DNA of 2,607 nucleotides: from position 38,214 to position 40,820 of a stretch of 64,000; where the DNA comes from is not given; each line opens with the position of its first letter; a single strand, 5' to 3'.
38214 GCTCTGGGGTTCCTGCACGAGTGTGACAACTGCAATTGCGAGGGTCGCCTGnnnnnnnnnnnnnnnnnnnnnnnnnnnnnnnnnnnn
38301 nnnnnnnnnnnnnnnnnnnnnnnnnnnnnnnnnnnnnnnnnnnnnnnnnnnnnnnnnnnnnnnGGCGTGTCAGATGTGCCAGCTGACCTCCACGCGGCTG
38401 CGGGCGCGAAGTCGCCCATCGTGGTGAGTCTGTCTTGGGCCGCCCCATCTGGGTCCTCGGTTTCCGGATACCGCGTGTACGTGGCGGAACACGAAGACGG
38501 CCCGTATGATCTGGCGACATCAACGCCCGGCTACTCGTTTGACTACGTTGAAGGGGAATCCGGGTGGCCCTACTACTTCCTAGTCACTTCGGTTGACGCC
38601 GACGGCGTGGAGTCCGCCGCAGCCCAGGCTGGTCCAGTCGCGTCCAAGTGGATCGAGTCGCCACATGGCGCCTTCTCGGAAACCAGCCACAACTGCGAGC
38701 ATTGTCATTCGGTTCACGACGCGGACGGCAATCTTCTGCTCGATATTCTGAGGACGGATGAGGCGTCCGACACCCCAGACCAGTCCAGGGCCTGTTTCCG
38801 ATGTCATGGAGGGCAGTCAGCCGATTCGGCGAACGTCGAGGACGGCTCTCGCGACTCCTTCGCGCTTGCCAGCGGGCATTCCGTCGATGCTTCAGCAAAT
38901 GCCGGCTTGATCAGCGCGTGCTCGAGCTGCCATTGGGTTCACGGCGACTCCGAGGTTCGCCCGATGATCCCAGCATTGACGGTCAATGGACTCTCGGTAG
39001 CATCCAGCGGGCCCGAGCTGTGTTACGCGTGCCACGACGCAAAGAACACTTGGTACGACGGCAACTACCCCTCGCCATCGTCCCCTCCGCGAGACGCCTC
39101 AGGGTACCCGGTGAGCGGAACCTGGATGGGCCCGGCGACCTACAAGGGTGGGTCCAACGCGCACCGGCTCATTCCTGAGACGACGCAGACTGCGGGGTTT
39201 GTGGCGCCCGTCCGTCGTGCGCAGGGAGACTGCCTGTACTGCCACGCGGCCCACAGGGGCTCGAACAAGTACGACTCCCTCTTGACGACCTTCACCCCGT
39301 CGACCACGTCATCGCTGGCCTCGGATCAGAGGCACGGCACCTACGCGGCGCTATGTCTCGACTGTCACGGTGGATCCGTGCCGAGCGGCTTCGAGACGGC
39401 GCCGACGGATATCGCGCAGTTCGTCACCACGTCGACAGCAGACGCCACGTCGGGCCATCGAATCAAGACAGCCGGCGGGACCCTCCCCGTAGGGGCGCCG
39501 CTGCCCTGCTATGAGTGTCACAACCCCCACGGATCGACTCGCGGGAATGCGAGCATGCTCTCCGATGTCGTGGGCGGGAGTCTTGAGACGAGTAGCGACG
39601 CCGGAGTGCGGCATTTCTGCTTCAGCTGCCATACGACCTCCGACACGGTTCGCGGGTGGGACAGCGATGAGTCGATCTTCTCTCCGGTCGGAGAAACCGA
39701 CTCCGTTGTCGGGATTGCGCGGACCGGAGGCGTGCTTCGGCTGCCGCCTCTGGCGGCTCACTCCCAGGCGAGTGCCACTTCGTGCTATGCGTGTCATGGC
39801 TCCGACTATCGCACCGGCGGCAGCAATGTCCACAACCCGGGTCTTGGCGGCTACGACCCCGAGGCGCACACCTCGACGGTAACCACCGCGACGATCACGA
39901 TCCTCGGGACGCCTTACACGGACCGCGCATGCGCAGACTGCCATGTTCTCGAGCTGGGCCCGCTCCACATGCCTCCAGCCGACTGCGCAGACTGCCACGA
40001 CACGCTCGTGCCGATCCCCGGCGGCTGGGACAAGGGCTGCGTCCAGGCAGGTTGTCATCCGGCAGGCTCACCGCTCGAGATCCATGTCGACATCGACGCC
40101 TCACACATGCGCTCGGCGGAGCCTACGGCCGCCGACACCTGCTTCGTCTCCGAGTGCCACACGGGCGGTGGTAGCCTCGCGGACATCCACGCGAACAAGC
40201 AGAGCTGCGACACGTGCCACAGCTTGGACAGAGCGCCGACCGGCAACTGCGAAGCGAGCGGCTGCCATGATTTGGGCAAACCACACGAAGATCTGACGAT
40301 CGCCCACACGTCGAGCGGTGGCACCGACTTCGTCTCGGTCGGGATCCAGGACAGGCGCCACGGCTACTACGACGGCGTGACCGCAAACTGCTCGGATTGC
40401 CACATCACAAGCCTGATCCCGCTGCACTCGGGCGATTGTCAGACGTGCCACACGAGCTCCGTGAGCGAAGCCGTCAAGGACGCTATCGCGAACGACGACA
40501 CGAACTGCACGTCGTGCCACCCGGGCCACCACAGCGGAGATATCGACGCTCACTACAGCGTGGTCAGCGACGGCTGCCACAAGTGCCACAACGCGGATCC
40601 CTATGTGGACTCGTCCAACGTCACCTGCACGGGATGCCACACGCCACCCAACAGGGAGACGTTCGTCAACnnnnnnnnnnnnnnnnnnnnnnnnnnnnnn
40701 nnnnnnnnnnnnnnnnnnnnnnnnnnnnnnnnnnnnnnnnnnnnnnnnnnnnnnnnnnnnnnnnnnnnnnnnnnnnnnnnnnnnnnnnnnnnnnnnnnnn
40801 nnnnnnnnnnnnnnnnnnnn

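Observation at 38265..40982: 905-aa exported cytochrome combining an FN3-like domain, 17 CxxCH and three CX4CH motifs, and a haem-free C-terminal beta domain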

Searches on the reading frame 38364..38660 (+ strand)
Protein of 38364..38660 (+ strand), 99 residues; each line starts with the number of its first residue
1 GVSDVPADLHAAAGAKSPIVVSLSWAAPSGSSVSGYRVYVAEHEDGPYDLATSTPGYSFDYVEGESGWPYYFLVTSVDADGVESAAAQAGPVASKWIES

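Call 19: search_protein_families(library=pfam, proteins=[window:38364-38660:+], max_evalue=10)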
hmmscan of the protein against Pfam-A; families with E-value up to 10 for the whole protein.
window:38364-38660:+ (99 aa): 2 families
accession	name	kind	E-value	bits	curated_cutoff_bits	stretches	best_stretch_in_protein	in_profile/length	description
PF00041.27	fn3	-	0.002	18.7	25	1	6-81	3-73/84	Fibronectin type III domain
PF09985.14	Glucodextran_C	-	0.069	13.1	22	1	24-87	57-118/228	C-terminal binding-module, SLH-like, of glucodextranase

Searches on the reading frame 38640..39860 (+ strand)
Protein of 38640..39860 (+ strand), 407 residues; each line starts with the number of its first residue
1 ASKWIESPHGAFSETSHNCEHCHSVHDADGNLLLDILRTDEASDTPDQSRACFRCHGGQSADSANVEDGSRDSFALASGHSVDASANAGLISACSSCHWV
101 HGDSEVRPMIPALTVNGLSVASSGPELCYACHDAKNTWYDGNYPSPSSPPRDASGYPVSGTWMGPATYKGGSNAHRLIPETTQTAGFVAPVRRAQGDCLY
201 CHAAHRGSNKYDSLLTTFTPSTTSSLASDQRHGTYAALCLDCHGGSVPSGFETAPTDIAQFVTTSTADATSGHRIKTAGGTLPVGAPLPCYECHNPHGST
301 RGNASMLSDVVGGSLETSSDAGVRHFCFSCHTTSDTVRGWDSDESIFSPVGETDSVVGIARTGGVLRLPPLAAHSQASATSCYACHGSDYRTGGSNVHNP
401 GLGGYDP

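Call 51: search_solved_structures(query=window:38640-39860:+, max_evalue=10)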
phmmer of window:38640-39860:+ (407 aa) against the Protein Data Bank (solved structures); distinct sequences matched with E-value up to 10: 2.
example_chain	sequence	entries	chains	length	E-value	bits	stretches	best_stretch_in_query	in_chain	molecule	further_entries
6e88_A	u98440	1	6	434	1.4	11.2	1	209-258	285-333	Tubulin alpha-2 chain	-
8rv0_Y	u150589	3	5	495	3.5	9.9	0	159-219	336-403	Octaheme cytochrome c nitrite reductase | Octaheme nitrite c cytochrome c reductase | Octaheme nitrite reductase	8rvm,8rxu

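Call 57: search_solved_structures(query=A3, max_evalue=10)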
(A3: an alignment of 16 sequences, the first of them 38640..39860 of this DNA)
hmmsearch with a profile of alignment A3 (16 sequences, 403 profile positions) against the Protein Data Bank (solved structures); distinct sequences matched with E-value up to 10: 20.
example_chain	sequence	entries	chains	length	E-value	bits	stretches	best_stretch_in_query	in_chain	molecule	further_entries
7tfs_A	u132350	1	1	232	4.1e-05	25.7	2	13-55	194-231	Cytochrome c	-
6r2q_A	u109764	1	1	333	0.0076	18.2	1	78-140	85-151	Cystathionine beta-synthase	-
1qdb_A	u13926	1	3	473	0.014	17.4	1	14-60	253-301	CYTOCHROME C NITRITE REDUCTASE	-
8qj6_A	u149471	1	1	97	0.075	15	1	225-266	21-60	Lipoprotein cytochrome c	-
1jni_A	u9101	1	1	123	0.083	14.8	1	287-331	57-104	DIHEME CYTOCHROME C NAPB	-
1fs9_A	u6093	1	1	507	0.13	14.2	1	5-67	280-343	CYTOCHROME C NITRITE REDUCTASE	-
3bng_A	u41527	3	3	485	0.13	14.2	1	5-67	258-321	Cytochrome c-552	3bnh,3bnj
1fs7_A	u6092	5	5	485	0.15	14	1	5-67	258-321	CYTOCHROME C NITRITE REDUCTASE | Cytochrome c-552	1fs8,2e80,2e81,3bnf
2j7a_A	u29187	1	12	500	0.17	13.8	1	9-134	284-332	CYTOCHROME C NITRITE REDUCTASE NRFA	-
2vr0_A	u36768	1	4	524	0.19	13.6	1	9-134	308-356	CYTOCHROME C NITRITE REDUCTASE, CATALYTIC SUBUNIT NFRA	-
1h31_A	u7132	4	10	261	0.21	13.5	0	84-133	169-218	DIHEME CYTOCHROME C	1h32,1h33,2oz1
3t6d_C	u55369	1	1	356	0.24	13.3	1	139-245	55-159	Photosynthetic reaction center cytochrome c subunit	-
6e88_A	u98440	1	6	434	1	11.2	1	204-259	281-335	Tubulin alpha-2 chain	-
1vrn_C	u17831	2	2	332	1.2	11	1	140-245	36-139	Photosynthetic reaction center cytochrome c subunit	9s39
6et5_C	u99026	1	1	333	1.2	11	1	140-245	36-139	Photosynthetic reaction center cytochrome c subunit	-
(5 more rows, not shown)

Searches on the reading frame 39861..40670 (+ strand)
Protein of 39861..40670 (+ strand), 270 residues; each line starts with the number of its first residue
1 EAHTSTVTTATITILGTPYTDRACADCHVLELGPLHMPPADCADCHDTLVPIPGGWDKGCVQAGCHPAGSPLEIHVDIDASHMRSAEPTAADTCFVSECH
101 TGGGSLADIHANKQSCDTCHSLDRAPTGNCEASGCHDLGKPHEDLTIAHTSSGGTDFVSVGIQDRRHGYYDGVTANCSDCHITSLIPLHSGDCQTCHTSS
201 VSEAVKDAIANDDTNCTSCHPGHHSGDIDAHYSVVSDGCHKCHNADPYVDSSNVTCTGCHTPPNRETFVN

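Call 19: search_protein_families(library=pfam, proteins=[window:39870-40670:+], max_evalue=10)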
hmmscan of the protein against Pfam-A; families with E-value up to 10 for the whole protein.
window:39870-40670:+ (267 aa): 3 families
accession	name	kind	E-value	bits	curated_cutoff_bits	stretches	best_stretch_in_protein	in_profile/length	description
PF14522.11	Cytochrome_C7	-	0.0021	18.3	24.8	1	37-118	14-67/67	Cytochrome c7 and related cytochrome c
PF14537.11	Cytochrom_c3_2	-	0.28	12.1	25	0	173-241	8-79/79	Cytochrome c3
PF22113.1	Mtrc-MtrF_II-IV_dom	-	7.7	6.4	30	1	231-261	4-39/176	Outer membrane cytochrome MtrC/MtrF-like, domains II/IV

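Call 52: search_solved_structures(query=window:39861-40670:+, max_evalue=10)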
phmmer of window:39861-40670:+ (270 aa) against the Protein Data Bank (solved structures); distinct sequences matched with E-value up to 10: 4.
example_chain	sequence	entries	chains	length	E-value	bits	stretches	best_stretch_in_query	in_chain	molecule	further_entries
1eys_C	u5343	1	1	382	0.45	13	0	192-266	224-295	PHOTOSYNTHETIC REACTION CENTER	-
5b5m_C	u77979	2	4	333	0.58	12.6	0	193-266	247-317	Photosynthetic reaction center cytochrome c subunit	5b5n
3wmm_C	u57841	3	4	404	1.1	11.7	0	193-266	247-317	Photosynthetic reaction center C subunit | Photosynthetic reaction center cytochrome c subunit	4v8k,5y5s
7c52_C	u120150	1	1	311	2.5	10.6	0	193-266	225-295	Photosynthetic reaction center cytochrome c subunit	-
